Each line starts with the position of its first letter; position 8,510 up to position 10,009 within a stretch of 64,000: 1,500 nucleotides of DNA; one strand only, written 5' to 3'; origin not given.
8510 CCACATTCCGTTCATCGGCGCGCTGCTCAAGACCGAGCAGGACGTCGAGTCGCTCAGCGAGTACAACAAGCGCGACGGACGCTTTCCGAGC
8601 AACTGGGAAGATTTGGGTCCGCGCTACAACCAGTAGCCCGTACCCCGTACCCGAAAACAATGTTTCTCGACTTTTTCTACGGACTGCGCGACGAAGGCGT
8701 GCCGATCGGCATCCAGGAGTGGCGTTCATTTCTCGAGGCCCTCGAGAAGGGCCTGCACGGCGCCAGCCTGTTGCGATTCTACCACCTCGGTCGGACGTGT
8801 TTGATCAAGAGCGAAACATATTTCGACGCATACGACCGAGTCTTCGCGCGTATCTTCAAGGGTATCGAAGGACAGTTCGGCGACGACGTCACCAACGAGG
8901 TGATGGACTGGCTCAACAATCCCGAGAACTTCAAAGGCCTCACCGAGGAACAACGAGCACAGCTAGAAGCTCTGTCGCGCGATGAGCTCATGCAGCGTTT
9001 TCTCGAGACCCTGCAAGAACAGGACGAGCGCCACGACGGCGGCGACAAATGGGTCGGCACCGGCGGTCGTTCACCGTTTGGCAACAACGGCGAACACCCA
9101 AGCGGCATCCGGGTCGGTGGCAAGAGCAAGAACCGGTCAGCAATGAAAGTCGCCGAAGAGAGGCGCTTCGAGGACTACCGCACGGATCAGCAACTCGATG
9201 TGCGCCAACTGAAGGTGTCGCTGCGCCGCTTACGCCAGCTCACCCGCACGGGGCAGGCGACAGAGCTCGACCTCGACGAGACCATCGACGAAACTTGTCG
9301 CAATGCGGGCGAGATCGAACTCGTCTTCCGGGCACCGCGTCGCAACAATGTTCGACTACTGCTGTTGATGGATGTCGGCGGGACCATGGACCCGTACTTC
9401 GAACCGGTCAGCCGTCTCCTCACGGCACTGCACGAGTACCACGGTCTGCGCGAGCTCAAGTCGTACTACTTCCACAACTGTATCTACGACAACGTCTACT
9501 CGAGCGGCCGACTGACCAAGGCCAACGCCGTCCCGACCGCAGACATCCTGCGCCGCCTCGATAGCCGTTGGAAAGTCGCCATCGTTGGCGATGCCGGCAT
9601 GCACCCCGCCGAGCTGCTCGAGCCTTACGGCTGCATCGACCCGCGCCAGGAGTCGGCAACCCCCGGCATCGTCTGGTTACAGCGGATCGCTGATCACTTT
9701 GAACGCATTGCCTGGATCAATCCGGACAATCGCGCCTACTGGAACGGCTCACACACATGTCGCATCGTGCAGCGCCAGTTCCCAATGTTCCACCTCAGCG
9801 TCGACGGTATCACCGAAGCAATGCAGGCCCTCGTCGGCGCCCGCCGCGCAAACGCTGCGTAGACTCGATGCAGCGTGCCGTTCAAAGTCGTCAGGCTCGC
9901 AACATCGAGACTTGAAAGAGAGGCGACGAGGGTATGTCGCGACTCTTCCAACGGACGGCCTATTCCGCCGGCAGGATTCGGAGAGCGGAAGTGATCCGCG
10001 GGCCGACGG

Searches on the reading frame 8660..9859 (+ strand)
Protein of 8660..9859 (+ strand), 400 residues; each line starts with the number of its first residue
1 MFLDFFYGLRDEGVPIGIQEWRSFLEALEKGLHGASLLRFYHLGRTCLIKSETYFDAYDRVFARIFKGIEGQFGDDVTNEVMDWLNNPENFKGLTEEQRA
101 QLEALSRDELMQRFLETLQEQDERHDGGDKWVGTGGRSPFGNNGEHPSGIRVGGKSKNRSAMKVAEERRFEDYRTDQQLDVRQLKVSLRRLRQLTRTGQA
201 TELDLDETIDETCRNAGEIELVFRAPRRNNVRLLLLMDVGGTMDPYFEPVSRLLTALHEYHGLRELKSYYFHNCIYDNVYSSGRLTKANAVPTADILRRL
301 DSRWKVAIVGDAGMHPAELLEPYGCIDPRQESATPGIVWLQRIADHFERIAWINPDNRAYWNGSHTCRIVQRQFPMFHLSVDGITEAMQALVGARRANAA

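Call 96: search_protein_families(library=pfam, proteins=[window:8660-9859:+], max_evalue=0.00001)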
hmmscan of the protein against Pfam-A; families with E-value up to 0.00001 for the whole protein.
window:8660-9859:+ (400 aa): 1 family
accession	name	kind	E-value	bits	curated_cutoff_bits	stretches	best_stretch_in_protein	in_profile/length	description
PF05762.20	VWA_CoxE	-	1e-08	35.3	26.4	1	181-260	5-86/222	VWA domain containing CoxE-like protein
